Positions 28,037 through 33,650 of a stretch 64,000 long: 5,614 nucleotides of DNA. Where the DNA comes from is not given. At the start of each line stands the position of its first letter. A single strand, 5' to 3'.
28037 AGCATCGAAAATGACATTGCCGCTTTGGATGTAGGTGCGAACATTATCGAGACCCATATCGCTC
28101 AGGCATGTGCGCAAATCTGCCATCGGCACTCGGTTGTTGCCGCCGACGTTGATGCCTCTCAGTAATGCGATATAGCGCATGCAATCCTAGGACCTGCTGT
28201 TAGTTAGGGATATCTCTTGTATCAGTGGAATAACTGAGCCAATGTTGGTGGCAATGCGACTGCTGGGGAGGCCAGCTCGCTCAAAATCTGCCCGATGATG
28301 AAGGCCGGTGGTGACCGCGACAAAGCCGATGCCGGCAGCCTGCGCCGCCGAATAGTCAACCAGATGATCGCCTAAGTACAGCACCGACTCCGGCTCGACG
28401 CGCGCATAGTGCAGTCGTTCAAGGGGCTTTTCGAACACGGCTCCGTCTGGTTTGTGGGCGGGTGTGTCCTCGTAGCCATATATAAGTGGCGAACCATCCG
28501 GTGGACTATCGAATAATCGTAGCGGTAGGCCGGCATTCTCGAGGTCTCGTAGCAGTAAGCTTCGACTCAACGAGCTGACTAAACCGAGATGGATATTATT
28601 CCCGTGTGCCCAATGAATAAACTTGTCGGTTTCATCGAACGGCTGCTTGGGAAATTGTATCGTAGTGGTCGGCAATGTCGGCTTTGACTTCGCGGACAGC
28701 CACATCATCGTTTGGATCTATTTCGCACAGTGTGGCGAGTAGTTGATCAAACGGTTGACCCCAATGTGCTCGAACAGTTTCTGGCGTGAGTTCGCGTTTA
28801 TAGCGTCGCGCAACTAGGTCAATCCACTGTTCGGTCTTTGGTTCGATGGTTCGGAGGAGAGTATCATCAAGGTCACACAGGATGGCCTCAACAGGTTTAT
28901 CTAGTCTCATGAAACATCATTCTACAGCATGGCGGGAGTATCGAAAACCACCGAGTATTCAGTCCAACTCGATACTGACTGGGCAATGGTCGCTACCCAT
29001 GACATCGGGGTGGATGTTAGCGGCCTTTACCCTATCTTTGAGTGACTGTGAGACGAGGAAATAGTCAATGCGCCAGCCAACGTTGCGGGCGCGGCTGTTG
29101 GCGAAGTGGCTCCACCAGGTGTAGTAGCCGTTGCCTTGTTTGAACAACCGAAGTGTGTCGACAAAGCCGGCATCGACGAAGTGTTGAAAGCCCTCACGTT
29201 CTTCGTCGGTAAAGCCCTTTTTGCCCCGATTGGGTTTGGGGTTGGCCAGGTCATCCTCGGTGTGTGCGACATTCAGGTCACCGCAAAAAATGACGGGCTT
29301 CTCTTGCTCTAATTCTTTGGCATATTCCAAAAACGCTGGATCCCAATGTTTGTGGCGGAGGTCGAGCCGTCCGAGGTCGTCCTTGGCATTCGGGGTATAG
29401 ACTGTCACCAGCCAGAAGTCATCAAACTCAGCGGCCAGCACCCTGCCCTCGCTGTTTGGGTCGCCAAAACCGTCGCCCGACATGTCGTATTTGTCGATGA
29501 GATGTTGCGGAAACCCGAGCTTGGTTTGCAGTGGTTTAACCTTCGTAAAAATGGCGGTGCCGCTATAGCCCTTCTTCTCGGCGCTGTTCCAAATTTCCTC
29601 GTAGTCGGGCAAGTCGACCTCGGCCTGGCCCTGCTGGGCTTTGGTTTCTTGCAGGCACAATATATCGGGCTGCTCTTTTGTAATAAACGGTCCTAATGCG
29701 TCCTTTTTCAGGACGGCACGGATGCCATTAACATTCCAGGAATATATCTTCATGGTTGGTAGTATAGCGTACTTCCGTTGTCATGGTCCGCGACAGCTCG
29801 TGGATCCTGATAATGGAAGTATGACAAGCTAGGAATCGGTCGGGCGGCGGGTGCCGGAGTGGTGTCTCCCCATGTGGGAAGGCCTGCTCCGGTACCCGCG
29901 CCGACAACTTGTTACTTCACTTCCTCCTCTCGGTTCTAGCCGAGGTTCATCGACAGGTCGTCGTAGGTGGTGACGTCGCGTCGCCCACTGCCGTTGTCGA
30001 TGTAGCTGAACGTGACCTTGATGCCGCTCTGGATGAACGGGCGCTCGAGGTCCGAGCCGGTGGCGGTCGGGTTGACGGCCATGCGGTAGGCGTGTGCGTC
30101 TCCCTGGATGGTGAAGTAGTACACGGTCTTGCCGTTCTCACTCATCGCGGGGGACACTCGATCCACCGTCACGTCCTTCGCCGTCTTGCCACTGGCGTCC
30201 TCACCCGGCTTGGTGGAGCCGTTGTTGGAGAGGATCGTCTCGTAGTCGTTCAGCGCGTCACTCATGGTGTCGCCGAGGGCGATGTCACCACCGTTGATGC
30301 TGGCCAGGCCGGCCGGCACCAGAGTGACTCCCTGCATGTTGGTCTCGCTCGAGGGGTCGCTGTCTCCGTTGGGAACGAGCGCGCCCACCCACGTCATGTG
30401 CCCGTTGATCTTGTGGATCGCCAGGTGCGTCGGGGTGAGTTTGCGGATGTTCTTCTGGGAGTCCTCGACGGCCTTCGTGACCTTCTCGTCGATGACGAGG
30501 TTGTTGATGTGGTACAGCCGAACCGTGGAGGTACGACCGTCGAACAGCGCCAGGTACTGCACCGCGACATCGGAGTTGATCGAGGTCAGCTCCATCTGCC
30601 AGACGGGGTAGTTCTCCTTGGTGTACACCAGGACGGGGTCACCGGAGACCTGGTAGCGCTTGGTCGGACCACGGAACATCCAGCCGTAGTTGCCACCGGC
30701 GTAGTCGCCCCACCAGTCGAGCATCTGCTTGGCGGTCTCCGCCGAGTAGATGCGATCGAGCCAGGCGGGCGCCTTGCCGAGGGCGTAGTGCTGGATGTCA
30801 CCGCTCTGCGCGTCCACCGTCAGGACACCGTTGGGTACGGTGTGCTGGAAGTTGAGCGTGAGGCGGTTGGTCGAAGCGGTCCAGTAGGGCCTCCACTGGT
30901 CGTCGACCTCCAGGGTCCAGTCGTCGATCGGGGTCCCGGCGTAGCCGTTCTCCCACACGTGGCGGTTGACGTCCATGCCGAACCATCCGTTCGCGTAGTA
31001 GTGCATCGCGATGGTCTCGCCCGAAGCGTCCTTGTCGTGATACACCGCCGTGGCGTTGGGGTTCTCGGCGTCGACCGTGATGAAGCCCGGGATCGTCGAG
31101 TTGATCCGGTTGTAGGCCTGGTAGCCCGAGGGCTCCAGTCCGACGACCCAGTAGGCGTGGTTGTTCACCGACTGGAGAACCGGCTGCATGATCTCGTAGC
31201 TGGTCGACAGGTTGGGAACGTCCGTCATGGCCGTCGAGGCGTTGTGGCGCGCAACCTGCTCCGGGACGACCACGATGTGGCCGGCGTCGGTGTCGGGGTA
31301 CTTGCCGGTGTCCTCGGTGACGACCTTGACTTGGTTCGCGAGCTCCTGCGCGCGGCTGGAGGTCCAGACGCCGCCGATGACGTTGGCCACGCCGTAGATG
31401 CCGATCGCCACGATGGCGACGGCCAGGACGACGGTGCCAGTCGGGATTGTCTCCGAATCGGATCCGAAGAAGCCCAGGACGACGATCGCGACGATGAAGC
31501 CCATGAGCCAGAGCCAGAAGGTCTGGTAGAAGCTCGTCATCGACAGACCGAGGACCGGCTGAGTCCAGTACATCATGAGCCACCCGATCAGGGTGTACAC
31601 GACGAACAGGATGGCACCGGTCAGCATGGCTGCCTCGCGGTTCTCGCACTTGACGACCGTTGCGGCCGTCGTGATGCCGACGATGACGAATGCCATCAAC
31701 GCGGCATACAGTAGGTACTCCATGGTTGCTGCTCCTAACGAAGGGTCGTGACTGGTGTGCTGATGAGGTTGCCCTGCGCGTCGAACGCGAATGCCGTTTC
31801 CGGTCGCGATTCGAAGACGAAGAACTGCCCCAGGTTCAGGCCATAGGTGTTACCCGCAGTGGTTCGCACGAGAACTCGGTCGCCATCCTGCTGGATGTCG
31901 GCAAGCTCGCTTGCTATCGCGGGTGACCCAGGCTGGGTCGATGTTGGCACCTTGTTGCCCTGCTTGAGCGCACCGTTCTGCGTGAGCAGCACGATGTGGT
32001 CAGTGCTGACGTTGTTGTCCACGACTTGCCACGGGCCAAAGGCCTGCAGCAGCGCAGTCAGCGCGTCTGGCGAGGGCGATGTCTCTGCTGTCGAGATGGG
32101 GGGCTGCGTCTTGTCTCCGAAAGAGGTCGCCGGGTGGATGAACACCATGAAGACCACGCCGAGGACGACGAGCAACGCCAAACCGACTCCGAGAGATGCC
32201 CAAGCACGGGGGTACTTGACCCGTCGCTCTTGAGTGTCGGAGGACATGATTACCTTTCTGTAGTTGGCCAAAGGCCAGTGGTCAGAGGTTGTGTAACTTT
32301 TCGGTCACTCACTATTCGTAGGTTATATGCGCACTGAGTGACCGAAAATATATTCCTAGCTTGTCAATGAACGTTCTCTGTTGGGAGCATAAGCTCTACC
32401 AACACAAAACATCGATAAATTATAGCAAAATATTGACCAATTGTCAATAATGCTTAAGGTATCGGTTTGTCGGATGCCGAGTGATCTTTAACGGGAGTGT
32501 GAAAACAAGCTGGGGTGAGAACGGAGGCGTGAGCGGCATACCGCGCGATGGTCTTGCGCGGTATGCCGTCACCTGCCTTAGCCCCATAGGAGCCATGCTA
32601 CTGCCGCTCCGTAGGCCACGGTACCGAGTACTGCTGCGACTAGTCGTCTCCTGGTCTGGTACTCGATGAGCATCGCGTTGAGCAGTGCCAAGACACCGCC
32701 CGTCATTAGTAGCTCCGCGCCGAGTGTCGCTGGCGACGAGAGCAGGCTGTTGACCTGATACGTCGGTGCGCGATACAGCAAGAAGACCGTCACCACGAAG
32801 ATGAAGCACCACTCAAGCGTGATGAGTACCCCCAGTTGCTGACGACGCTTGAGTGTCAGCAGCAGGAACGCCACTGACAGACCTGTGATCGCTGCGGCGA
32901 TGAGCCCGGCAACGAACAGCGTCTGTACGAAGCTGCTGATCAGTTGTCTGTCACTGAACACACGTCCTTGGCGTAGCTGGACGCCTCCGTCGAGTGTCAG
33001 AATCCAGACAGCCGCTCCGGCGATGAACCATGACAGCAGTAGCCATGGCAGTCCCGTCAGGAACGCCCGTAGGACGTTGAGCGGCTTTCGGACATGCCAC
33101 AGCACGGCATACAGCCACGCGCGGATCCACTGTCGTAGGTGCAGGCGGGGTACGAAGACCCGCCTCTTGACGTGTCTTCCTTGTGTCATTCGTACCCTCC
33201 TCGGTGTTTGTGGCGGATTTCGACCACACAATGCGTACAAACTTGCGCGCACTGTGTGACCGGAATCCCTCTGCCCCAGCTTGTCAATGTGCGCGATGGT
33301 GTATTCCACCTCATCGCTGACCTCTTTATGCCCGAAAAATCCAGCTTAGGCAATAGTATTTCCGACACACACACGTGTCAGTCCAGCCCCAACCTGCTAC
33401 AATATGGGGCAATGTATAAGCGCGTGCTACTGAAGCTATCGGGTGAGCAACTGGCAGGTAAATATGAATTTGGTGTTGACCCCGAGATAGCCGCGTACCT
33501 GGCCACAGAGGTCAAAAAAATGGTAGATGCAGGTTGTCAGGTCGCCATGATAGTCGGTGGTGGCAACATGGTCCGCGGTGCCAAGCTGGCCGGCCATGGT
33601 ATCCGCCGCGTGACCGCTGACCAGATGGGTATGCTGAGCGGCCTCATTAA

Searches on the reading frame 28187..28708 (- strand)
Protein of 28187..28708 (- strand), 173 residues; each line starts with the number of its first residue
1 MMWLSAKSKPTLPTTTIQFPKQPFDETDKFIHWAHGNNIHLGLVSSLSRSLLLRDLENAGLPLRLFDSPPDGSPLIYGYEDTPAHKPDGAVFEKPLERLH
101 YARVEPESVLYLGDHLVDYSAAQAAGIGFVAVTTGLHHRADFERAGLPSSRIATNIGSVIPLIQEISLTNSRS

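Call 7: search_protein_families(library=pfam, proteins=[window:28187-28708:-], max_evalue=0.01)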
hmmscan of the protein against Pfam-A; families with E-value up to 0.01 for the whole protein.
window:28187-28708:- (173 aa): 3 families
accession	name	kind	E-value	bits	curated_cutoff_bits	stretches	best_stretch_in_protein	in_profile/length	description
PF13419.12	HAD_2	-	5.5e-13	49.8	23.8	1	22-132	79-178/178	Haloacid dehalogenase-like hydrolase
PF00702.32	Hydrolase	-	1.6e-08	35.6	26.4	1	21-126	97-191/191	haloacid dehalogenase-like hydrolase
PF13242.12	Hydrolase_like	-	2.7e-08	34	22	1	85-156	3-72/75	HAD-hyrolase-like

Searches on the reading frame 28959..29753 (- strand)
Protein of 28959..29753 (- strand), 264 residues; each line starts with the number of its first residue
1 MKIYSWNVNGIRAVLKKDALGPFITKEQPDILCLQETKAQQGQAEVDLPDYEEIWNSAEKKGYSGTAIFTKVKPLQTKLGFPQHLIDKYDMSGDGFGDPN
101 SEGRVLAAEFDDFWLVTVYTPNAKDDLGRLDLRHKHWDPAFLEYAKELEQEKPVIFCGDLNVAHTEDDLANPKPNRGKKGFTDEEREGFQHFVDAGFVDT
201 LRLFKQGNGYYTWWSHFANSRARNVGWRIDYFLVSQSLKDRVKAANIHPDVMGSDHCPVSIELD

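Call 7: search_protein_families(library=pfam, proteins=[window:28959-29753:-], max_evalue=0.01)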
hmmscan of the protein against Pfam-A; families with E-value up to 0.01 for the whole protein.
window:28959-29753:- (264 aa): 3 families
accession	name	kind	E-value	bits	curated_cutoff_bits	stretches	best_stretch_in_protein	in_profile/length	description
PF03372.29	Exo_endo_phos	-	4.1e-34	118.6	24.5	1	5-256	2-225/225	Endonuclease/Exonuclease/phosphatase family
PF14529.12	Exo_endo_phos_2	-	0.00021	21.6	27.4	1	135-259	15-116/117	Endonuclease-reverse transcriptase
PF22669.2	Exo_endo_phos2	-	0.0021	18.1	27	0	146-261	163-287/288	Endonuclease/Exonuclease/phosphatase family 2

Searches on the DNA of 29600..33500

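Call 30: search_rna_families(source=window, start=29600, end=33500, threshold=evalue, max_evalue=10, show_alignments=2)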
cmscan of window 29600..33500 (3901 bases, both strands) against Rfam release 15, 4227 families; matches with E-value up to 10: 6.
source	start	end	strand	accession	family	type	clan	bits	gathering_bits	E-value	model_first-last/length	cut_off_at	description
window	32361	32455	+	RF01655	ceN84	Gene; snRNA; snoRNA; HACA-box;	-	23.8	80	1.1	1-130/130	no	Caenorhabditis snoRNA ceN84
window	29765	29826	+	RF00253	mir-101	Gene; miRNA;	-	23.1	60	0.057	1-75/75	no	mir-101 microRNA precursor family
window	32797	32844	+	RF01131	sR47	Gene; snRNA; snoRNA; CD-box;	CL00132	18.9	40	0.3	1-55/55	no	Small nucleolar RNA sR47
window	29742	29769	-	RF02051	STnc450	Gene; sRNA;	-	16.5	37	5.5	1-57/57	no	Enterobacterial sRNA STnc450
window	31074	31131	+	RF01276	sR53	Gene; snRNA; snoRNA; CD-box;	-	15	49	3.6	1-60/60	no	Small nucleolar RNA sR53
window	32794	32844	+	RF01310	sR7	Gene; snRNA; snoRNA; CD-box;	-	14.2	37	7.1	1-57/57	no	Small nucleolar RNA sR7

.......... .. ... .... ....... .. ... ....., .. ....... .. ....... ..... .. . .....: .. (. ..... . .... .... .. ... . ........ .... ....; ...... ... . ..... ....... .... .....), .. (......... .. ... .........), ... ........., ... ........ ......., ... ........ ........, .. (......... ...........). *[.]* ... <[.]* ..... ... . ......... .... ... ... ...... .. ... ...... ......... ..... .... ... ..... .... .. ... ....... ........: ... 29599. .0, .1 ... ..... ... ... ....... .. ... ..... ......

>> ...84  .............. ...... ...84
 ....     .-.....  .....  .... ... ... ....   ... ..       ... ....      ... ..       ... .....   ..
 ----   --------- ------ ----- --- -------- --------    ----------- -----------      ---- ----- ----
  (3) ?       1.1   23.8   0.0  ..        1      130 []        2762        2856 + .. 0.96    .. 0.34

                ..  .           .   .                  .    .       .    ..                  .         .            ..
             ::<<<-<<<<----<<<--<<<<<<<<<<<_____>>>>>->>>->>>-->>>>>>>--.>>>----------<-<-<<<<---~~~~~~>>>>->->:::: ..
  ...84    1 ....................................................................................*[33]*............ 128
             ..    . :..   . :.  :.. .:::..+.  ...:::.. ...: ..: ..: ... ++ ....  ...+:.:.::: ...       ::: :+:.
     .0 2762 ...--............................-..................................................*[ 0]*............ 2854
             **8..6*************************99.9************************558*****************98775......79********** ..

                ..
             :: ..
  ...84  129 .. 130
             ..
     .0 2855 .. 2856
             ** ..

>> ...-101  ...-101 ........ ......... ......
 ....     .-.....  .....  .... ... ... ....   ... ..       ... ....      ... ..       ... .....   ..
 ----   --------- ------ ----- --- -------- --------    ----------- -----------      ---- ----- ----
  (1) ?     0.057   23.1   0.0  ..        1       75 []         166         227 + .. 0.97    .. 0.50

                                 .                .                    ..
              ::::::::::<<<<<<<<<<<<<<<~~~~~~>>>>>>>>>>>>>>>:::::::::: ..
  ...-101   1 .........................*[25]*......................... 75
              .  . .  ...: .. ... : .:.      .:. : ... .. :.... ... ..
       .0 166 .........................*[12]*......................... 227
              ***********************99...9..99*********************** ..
